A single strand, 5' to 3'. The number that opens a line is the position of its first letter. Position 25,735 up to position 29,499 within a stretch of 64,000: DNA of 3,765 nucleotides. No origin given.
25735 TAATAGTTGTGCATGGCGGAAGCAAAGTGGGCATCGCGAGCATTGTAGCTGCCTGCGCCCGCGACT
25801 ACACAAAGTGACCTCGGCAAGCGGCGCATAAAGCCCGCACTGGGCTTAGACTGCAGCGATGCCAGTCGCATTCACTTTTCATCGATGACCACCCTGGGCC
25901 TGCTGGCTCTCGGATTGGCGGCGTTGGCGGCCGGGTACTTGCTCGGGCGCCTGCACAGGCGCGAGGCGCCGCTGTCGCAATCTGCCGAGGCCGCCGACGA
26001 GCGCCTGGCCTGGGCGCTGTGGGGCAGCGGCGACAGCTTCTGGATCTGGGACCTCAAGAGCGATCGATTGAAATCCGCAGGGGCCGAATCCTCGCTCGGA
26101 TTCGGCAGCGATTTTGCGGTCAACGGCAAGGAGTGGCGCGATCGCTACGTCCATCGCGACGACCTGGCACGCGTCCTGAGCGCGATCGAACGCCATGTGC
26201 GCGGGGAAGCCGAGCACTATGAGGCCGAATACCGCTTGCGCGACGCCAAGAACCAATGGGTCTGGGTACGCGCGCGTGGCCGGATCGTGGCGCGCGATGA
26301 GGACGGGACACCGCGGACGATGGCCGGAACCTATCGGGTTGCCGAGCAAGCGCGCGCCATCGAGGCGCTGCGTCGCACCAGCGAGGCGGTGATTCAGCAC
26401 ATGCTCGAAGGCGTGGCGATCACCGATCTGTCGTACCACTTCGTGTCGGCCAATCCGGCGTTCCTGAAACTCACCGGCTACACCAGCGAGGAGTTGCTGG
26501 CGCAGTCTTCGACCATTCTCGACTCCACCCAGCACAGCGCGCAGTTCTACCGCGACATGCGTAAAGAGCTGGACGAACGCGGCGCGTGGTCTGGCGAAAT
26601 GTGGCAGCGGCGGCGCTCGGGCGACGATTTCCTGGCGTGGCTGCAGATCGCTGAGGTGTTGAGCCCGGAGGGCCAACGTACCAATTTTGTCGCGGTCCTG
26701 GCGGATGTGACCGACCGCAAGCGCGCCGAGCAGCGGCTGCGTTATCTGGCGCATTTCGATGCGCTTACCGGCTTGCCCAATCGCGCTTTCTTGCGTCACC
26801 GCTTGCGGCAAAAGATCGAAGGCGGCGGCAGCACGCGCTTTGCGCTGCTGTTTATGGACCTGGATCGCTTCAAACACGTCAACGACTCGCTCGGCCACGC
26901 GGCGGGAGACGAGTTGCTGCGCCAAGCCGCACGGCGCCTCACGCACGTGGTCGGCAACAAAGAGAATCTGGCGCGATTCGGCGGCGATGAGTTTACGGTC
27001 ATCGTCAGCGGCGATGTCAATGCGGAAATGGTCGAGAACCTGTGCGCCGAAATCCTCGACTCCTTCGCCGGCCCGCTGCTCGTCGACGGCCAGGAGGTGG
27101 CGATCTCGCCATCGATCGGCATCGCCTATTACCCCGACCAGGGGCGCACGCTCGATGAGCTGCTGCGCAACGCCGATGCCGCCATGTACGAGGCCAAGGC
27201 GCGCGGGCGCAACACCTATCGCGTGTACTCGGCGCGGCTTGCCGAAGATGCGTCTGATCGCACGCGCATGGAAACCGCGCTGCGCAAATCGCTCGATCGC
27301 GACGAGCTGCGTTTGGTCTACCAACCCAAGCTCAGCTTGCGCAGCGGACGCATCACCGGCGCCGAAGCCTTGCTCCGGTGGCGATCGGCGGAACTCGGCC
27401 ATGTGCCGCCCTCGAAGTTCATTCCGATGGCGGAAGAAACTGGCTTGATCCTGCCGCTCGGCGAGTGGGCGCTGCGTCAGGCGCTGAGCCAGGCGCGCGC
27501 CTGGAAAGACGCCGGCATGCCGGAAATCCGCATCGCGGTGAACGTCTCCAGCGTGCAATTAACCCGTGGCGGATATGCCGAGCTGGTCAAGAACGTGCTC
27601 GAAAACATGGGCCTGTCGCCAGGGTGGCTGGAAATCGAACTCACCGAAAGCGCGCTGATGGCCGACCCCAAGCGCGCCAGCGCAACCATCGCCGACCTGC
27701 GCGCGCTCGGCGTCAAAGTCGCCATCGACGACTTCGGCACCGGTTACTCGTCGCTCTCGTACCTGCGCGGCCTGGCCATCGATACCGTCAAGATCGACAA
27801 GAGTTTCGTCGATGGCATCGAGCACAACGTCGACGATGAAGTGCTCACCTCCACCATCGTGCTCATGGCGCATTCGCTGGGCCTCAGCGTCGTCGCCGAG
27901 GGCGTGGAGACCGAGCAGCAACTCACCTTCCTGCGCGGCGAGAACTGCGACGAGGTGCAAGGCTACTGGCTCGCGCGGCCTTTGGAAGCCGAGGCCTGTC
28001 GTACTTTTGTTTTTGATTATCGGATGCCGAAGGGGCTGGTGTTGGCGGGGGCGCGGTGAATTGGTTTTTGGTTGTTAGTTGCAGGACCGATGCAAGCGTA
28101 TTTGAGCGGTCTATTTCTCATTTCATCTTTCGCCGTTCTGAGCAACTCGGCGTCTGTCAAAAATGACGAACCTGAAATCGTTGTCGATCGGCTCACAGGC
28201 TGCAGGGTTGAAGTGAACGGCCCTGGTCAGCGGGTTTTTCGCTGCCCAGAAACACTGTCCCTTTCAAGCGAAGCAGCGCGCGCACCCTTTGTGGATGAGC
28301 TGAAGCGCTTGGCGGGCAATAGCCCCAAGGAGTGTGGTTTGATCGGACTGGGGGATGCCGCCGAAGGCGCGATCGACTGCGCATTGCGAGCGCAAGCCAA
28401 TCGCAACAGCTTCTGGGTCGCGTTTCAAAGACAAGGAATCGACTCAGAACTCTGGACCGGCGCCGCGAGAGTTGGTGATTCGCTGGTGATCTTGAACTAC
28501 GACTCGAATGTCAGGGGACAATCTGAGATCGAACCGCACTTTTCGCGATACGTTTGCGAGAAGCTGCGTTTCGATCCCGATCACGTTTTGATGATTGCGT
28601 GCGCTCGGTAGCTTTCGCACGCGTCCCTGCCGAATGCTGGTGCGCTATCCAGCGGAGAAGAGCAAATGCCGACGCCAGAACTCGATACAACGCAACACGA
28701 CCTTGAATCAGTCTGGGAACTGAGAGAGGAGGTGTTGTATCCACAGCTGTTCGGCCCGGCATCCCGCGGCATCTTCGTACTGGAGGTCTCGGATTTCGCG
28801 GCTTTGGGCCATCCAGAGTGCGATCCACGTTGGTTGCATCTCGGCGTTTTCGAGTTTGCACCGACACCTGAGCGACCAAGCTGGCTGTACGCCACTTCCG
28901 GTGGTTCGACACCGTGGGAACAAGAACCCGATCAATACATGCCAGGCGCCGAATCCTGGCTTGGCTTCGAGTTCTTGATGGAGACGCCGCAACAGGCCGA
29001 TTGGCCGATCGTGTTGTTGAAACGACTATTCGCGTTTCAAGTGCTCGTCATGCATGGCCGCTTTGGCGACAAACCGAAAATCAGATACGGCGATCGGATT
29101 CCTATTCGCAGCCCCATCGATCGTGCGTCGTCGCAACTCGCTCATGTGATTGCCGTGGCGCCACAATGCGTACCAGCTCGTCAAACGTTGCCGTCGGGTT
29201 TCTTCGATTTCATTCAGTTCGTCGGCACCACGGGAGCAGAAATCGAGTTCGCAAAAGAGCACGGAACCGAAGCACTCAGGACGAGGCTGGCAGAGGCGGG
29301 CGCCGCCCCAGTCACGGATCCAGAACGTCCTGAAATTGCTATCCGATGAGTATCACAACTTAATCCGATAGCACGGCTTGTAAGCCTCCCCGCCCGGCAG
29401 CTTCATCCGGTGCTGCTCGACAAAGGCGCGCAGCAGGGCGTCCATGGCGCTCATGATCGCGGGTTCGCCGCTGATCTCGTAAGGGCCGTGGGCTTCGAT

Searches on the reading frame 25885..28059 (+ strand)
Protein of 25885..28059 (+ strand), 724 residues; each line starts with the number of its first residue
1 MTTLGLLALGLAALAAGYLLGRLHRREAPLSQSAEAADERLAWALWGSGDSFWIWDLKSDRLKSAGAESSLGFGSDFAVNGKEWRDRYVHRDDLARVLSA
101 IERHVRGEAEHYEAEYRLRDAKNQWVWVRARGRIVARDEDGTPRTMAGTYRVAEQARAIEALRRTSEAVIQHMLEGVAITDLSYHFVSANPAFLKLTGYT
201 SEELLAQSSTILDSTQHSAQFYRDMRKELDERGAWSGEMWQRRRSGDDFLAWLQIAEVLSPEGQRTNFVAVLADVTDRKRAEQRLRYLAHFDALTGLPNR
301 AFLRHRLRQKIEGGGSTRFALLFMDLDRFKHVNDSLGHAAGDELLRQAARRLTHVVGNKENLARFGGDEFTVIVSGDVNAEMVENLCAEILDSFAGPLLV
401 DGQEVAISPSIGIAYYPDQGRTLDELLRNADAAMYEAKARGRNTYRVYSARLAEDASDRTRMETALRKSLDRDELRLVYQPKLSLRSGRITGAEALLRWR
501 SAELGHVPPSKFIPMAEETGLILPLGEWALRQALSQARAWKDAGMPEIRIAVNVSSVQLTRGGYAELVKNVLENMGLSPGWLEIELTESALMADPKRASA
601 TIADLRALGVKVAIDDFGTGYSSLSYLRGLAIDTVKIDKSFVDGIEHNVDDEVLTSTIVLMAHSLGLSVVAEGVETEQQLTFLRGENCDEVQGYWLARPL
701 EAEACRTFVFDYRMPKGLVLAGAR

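Call 78: search_protein_families(library=pfam, proteins=[window:25885-28059:+], max_evalue=0.00001)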
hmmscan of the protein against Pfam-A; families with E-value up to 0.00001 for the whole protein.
window:25885-28059:+ (724 aa): 7 families
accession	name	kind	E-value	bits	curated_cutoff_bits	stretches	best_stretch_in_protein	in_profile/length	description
PF00563.25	EAL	-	4e-73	246.1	31.3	1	465-699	3-236/236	EAL domain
PF00990.26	GGDEF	-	8.6e-45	152.8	23.8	1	289-443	1-160/161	Diguanylate cyclase, GGDEF domain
PF08447.18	PAS_3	-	7.9e-21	74.6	25.6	1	71-149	12-88/89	PAS fold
PF13426.13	PAS_9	-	1.6e-13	51.3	27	1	175-277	2-103/103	PAS domain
PF00989.32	PAS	-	1.8e-09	38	22.6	1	167-275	4-113/113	PAS fold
PF08448.16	PAS_4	-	2.8e-07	31.2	23.1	0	175-280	6-110/110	PAS fold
PF13188.13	PAS_8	-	2e-06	27.9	21.8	0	167-215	4-50/65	PAS domain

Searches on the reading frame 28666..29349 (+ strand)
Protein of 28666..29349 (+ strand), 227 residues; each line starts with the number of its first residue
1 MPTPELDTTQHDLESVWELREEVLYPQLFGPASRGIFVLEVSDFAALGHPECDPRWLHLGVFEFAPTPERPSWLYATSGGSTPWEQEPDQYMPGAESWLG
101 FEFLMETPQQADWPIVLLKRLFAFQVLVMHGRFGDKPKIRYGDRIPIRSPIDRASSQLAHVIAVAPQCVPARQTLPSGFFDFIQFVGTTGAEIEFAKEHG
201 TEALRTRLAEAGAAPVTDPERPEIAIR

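Call 78: search_protein_families(library=pfam, proteins=[window:28666-29349:+], max_evalue=0.00001)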
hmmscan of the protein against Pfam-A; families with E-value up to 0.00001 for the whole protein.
window:28666-29349:+ (227 aa): 1 family
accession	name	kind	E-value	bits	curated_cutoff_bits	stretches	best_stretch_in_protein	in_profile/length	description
PF05076.18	SUFU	-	1.3e-20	74.4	25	1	57-222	3-172/172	Suppressor of fused protein (SUFU)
